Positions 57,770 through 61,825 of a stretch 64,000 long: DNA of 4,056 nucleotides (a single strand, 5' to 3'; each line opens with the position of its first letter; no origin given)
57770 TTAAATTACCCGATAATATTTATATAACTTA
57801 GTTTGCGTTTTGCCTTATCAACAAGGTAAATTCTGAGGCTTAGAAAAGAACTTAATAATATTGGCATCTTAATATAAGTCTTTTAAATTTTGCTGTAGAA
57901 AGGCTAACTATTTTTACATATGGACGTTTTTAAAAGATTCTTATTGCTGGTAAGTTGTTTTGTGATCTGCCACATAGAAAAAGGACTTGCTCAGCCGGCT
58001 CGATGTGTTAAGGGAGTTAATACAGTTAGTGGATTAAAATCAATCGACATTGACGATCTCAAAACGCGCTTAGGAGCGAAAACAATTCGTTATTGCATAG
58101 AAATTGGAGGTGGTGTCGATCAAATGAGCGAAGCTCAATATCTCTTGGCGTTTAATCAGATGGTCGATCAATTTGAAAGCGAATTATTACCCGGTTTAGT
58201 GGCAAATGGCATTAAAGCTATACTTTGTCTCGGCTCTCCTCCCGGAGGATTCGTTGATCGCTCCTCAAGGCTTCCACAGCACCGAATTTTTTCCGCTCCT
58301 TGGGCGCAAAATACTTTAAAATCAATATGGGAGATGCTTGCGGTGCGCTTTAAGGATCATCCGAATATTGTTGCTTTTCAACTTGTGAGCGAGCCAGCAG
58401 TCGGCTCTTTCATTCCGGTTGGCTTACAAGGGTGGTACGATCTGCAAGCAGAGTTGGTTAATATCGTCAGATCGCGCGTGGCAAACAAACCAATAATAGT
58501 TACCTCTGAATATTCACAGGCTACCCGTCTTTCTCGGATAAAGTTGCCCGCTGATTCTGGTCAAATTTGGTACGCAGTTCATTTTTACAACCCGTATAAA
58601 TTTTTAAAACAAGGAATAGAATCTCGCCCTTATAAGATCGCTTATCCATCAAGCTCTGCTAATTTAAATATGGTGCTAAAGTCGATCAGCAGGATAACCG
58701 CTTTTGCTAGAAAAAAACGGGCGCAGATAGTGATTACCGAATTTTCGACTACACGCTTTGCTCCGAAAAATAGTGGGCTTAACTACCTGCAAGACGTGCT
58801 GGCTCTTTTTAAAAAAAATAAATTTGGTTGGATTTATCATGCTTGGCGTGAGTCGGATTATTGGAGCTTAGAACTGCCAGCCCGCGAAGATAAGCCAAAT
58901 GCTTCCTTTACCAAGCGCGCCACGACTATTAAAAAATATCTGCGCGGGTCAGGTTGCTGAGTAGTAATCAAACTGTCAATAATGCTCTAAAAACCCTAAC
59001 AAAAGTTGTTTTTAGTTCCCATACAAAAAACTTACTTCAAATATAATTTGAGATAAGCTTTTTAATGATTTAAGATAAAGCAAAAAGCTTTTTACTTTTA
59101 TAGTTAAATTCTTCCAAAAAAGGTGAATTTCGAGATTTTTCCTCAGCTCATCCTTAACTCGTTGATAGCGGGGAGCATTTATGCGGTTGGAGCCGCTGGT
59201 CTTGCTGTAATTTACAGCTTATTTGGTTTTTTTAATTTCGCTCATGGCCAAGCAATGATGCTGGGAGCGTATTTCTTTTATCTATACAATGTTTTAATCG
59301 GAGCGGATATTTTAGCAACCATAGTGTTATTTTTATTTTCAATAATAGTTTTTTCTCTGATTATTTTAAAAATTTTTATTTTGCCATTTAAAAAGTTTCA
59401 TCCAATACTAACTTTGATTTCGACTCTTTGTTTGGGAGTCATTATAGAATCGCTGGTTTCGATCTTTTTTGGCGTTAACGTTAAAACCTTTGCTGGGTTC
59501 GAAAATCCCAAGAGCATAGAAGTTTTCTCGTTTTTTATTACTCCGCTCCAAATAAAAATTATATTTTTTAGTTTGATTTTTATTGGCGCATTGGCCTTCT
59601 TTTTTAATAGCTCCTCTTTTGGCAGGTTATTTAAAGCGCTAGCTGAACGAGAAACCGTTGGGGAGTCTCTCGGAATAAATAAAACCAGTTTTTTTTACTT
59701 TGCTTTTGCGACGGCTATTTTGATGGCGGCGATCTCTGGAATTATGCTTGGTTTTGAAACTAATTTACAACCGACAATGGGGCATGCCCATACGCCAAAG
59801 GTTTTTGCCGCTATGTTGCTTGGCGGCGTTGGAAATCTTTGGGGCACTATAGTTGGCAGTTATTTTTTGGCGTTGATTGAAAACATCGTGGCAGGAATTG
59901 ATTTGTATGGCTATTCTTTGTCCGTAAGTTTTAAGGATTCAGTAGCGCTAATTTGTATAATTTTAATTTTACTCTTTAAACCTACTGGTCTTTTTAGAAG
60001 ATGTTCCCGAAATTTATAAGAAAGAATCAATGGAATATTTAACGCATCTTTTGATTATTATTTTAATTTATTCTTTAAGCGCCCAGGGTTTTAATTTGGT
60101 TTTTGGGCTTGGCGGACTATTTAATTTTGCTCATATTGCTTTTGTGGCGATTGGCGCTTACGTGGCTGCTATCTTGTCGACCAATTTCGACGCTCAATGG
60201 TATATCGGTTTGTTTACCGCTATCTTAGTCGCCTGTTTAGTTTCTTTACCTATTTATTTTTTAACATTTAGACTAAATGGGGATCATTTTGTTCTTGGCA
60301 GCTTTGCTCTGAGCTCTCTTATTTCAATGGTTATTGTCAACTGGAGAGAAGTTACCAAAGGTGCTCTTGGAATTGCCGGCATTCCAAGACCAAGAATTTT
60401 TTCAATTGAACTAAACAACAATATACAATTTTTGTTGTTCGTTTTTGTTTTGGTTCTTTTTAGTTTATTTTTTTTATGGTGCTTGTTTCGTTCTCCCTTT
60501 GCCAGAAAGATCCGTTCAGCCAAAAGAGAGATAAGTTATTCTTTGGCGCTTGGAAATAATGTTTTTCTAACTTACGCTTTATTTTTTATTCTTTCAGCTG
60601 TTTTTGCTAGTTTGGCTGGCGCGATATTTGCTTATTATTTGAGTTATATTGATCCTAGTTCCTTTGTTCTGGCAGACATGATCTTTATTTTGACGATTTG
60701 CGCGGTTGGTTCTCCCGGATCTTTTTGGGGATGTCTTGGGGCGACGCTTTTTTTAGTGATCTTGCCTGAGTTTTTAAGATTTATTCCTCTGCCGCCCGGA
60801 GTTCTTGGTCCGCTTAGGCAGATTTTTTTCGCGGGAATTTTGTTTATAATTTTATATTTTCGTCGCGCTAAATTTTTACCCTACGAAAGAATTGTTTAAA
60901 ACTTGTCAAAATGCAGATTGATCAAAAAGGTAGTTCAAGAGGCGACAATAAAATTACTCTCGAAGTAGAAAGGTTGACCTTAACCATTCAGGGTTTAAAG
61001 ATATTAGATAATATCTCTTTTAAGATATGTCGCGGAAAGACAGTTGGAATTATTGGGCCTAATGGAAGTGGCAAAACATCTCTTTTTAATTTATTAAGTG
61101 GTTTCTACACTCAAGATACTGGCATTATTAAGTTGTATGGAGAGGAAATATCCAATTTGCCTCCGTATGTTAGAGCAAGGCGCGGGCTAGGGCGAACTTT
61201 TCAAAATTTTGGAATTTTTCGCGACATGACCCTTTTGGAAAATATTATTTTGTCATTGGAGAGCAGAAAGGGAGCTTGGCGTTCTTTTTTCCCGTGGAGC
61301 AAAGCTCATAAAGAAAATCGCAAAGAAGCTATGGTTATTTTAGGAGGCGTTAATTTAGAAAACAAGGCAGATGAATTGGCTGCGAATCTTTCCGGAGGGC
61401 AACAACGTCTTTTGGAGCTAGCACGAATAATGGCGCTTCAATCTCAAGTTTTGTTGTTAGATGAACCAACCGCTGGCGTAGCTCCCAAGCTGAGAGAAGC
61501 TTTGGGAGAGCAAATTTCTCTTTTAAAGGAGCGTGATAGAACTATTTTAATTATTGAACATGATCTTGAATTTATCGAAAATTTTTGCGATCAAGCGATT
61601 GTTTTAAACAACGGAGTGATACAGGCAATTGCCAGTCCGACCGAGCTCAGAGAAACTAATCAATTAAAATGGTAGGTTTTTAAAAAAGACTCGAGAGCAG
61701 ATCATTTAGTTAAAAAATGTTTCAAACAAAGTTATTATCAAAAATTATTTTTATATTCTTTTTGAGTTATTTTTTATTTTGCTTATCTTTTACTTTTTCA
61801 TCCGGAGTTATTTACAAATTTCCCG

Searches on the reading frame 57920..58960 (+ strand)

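Call 15: search_protein_families(library=pfam, proteins=[window:57920-58960:+], max_evalue=0.001)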
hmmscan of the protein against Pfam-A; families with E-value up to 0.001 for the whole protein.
window:57920-58960:+ (346 aa): 1 family
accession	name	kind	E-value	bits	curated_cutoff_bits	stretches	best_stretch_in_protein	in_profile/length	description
PF00150.24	Cellulase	-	6.4e-20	72.2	23.5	1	42-311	24-270/272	Cellulase (glycosyl hydrolase family 5)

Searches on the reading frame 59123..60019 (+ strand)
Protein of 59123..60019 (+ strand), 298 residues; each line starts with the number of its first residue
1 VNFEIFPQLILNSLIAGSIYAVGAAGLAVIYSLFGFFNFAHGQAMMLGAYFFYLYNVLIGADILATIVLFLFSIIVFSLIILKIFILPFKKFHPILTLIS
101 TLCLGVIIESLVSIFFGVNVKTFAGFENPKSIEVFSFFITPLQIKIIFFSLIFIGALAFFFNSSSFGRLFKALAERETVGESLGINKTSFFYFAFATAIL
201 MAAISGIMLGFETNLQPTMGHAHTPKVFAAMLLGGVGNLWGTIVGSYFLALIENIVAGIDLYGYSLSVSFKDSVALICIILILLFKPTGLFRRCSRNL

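Call 15: search_protein_families(library=pfam, proteins=[window:59123-60019:+], max_evalue=0.001)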
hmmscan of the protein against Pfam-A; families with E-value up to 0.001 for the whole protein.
window:59123-60019:+ (298 aa): 1 family
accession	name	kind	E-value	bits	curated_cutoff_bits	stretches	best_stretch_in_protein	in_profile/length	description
PF02653.21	BPD_transp_2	-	5e-29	101.7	26.8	1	10-283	2-269/269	Branched-chain amino acid transport system / permease component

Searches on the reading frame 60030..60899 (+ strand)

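Call 15: search_protein_families(library=pfam, proteins=[window:60030-60899:+], max_evalue=0.001)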
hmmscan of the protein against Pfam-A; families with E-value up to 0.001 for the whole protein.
window:60030-60899:+ (289 aa): 1 family
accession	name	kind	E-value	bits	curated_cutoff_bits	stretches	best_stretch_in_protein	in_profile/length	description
PF02653.21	BPD_transp_2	-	1.4e-33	116.6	26.8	1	5-275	3-269/269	Branched-chain amino acid transport system / permease component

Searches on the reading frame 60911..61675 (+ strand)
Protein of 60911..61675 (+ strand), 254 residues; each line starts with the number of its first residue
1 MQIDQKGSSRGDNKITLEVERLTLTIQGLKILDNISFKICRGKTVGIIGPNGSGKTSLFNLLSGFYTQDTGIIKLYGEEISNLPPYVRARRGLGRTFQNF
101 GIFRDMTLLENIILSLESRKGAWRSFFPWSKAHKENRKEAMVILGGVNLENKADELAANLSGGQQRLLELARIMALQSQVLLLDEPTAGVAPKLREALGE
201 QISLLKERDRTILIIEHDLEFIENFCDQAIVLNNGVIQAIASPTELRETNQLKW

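Call 15: search_protein_families(library=pfam, proteins=[window:60911-61675:+], max_evalue=0.001)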
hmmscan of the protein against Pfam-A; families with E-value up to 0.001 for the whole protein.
window:60911-61675:+ (254 aa): 4 families
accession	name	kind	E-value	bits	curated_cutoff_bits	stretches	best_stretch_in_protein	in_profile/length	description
PF00005.33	ABC_tran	-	3.2e-32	112.4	25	1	32-188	1-137/137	ABC transporter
PF13304.12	AAA_21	-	2.6e-13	51.1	27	1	82-219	166-300/304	AAA domain, putative AbiEii toxin, Type IV TA system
PF02463.25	SMC_N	-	1.6e-07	31.4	40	0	24-60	5-42/220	RecF/RecN/SMC N terminal domain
PF13476.12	AAA_23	-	0.00066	20.8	27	0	24-69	2-46/201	AAA domain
